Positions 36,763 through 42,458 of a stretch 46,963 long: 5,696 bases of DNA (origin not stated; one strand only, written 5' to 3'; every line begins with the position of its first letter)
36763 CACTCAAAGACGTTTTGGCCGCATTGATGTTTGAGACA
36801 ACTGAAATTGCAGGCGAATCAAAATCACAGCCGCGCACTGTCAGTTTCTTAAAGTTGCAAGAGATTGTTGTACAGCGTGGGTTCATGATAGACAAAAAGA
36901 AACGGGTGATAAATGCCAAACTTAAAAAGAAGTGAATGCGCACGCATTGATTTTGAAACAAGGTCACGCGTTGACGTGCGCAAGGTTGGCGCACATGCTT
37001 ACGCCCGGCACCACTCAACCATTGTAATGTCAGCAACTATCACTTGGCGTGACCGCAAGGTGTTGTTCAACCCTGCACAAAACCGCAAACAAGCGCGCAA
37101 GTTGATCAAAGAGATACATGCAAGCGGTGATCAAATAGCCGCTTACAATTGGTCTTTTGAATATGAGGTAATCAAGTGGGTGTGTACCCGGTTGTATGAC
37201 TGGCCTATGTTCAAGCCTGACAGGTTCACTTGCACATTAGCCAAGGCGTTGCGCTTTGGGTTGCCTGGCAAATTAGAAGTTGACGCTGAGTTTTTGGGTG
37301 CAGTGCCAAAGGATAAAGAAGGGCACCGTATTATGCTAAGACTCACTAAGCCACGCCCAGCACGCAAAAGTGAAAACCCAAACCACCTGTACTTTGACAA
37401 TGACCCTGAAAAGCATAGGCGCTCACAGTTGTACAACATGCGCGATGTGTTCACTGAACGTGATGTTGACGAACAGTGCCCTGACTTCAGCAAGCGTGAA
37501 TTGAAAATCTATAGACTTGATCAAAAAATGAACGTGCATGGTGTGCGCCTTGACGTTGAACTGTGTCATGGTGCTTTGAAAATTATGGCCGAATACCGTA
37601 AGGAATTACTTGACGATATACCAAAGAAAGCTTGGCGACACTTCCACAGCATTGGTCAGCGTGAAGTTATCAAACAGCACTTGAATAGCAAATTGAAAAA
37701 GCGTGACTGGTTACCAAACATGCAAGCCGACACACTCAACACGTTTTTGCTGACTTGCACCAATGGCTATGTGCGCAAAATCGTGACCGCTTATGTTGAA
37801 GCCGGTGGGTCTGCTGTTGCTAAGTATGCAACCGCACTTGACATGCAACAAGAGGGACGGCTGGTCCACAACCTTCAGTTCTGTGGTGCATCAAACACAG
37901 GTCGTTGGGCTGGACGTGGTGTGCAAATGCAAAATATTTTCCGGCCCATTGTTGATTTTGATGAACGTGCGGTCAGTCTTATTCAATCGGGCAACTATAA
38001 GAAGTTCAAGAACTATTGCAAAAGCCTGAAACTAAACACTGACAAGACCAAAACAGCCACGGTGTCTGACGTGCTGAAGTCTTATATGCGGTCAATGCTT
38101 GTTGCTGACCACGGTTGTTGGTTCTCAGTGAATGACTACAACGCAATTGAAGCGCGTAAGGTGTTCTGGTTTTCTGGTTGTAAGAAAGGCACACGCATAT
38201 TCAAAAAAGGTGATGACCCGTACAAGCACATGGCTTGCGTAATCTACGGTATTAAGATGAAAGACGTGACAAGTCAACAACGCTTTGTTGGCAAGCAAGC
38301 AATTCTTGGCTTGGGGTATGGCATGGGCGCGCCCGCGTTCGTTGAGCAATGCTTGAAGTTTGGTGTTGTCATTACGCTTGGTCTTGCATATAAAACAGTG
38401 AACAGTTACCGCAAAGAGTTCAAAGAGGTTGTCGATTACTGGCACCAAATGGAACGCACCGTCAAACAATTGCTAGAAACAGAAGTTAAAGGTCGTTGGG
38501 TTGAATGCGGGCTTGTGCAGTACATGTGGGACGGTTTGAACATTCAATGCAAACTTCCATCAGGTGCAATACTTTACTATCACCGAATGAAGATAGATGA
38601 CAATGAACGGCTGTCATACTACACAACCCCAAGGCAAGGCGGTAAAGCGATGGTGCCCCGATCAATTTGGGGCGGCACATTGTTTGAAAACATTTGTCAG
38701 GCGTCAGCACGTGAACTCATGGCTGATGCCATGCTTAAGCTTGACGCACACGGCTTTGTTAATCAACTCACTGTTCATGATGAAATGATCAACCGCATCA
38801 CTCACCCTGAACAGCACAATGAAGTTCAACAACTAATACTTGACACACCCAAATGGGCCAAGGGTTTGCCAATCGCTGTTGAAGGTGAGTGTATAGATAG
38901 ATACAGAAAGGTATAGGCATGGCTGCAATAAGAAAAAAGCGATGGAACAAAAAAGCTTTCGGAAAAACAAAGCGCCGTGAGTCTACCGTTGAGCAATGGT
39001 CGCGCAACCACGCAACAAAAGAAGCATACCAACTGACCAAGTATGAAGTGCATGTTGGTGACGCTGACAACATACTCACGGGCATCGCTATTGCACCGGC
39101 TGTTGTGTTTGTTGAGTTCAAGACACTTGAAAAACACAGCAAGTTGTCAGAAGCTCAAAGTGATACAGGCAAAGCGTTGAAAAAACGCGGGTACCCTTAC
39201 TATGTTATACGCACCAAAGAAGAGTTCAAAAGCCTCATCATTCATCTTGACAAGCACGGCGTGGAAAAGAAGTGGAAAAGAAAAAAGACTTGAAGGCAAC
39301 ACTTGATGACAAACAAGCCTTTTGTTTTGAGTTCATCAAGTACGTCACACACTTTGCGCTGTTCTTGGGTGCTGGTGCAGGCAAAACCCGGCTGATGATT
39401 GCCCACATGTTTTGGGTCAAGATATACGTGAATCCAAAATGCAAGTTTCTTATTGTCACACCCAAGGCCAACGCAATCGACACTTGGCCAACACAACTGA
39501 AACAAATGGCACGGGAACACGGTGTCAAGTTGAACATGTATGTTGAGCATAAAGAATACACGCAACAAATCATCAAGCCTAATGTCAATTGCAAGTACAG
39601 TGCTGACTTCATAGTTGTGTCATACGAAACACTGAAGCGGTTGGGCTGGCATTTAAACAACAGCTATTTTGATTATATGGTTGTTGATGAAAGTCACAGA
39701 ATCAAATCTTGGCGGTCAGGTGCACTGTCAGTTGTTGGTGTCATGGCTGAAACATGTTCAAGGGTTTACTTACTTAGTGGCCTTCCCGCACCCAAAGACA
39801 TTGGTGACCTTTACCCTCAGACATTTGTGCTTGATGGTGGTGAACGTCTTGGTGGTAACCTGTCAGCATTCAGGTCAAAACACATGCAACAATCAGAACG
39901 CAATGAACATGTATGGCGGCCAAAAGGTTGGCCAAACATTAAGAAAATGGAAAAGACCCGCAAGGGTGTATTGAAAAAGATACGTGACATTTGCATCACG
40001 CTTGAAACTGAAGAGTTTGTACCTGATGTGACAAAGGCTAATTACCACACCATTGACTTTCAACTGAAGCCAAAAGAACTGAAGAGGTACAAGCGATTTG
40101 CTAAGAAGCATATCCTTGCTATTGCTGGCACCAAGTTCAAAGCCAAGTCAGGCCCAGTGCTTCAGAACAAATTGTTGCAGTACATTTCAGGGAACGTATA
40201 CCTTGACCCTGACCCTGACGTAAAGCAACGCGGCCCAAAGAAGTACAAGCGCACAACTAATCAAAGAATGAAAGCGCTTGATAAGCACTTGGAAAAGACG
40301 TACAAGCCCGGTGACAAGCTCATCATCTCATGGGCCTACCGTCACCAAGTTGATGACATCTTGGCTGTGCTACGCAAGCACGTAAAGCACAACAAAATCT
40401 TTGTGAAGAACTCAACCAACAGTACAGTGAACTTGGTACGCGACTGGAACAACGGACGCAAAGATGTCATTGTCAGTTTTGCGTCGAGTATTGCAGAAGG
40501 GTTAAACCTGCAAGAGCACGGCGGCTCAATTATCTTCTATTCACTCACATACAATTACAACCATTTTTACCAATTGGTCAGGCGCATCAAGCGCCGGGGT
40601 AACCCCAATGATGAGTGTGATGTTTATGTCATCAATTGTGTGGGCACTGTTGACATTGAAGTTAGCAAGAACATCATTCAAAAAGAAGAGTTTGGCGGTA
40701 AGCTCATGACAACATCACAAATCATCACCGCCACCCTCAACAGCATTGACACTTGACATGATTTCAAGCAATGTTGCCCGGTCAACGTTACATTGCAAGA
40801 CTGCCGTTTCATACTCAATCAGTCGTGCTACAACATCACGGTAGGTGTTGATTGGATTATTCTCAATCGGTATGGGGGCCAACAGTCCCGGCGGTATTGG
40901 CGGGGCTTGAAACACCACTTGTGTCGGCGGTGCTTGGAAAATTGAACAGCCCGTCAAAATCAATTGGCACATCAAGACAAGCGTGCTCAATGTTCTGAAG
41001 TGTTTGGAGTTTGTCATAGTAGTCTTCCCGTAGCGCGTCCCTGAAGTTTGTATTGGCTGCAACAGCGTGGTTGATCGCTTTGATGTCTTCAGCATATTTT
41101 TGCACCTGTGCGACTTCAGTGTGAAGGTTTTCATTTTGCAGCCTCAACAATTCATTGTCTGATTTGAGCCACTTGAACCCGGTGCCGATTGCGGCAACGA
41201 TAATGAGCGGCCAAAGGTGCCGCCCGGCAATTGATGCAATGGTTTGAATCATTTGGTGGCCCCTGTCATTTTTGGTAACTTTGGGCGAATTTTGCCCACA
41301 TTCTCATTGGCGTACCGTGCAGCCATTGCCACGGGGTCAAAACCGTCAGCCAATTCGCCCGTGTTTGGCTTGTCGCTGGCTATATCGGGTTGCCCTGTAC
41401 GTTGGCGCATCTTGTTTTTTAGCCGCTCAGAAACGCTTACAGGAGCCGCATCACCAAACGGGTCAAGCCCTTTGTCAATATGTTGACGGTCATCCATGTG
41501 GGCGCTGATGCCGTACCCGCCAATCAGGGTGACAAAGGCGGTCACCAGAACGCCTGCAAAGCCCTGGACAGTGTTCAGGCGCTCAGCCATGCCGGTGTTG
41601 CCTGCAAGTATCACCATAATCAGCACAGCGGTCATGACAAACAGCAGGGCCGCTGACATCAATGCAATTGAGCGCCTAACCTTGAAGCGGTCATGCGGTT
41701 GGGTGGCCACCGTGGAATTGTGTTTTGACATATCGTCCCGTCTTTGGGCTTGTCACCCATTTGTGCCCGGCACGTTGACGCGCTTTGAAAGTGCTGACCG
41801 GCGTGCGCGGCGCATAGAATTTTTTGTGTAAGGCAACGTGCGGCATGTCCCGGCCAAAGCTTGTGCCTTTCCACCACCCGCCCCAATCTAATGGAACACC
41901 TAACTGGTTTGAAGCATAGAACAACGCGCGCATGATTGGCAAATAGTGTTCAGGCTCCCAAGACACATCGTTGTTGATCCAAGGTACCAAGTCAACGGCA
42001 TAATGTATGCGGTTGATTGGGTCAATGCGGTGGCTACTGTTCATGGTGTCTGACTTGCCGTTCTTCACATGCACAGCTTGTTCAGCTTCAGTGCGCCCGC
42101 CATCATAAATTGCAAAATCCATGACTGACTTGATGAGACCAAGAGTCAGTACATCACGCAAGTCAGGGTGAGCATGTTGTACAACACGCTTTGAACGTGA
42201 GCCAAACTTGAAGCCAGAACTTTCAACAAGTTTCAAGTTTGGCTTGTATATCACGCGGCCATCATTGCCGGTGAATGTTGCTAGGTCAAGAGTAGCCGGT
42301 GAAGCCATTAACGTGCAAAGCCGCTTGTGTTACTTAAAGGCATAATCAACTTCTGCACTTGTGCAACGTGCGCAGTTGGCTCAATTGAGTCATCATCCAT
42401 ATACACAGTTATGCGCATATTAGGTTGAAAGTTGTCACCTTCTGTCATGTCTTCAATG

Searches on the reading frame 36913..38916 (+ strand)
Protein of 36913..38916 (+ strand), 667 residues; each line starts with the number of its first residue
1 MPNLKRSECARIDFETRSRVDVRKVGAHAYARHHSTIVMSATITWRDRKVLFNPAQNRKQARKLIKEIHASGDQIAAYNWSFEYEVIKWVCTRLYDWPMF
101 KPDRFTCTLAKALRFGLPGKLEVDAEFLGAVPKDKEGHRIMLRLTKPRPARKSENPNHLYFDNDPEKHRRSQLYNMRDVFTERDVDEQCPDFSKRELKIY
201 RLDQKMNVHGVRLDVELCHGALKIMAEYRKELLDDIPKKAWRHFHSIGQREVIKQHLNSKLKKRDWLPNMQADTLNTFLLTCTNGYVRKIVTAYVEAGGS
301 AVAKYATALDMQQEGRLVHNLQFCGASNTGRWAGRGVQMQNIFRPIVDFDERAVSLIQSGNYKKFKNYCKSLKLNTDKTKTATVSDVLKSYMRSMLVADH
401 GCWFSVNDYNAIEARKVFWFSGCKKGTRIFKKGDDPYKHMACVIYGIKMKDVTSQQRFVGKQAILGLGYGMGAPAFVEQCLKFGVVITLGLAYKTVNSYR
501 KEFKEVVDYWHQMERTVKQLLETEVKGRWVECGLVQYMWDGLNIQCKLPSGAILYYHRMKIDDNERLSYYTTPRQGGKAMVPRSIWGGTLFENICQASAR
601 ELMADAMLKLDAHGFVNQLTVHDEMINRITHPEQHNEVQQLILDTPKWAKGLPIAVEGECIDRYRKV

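Call 76: find_related_loci(query=A7, collection=metagenome_contigs, flank=10000)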
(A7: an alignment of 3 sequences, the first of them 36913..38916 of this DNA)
Query A7 (667 aa) in metagenome_contigs; peptide patterns used: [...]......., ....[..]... (x = any residue, [..] = any of these).
152 stretches matched a pattern, but none encodes a relative of the query by tblastn (E <= 1e-3).

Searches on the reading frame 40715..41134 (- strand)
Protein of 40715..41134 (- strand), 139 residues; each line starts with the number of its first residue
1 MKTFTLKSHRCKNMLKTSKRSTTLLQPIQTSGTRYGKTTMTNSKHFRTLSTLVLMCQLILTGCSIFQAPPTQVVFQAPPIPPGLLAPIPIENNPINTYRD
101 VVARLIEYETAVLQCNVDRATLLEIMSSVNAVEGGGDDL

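Call 50: search_protein_families(library=phrogs, proteins=[window:40715-41134:-], max_evalue=0.01)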
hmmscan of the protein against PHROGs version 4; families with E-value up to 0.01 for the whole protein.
window:40715-41134:- (139 aa): 1 family
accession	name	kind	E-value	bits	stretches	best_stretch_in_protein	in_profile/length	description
phrog_456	-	lysis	1.1e-12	48.5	1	50-130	12-91/102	Rz-like spanin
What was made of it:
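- The phage has its own canonical endolysin and spanin cassette at 40715-42308 (call 50), so neither GH16 nor PLA2 is the primary lysis enzyme.
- Tried and rejected: Rejected because a canonical endolysin plus Rz-like spanin cassette exists at 40715-42308 (call 50).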

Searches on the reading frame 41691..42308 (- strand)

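Call 50: search_protein_families(library=phrogs, proteins=[window:41691-42308:-], max_evalue=0.01)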
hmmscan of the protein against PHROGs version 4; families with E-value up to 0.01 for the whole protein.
window:41691-42308:- (205 aa): 5 families
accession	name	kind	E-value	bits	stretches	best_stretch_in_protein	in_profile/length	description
phrog_465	-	lysis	2.4e-36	126.6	1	25-174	35-177/292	endolysin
phrog_1768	-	lysis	5.9e-10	38.4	1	54-164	947-1056/1577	endolysin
phrog_5115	-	moron, auxiliary metabolic gene and host takeover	8.3e-10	39.4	1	60-173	33-134/283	ferredoxin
phrog_6523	-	lysis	2.2e-06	28.6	1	60-168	34-137/255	endolysin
phrog_2649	-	lysis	0.0014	19.6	1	64-163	35-130/261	endolysin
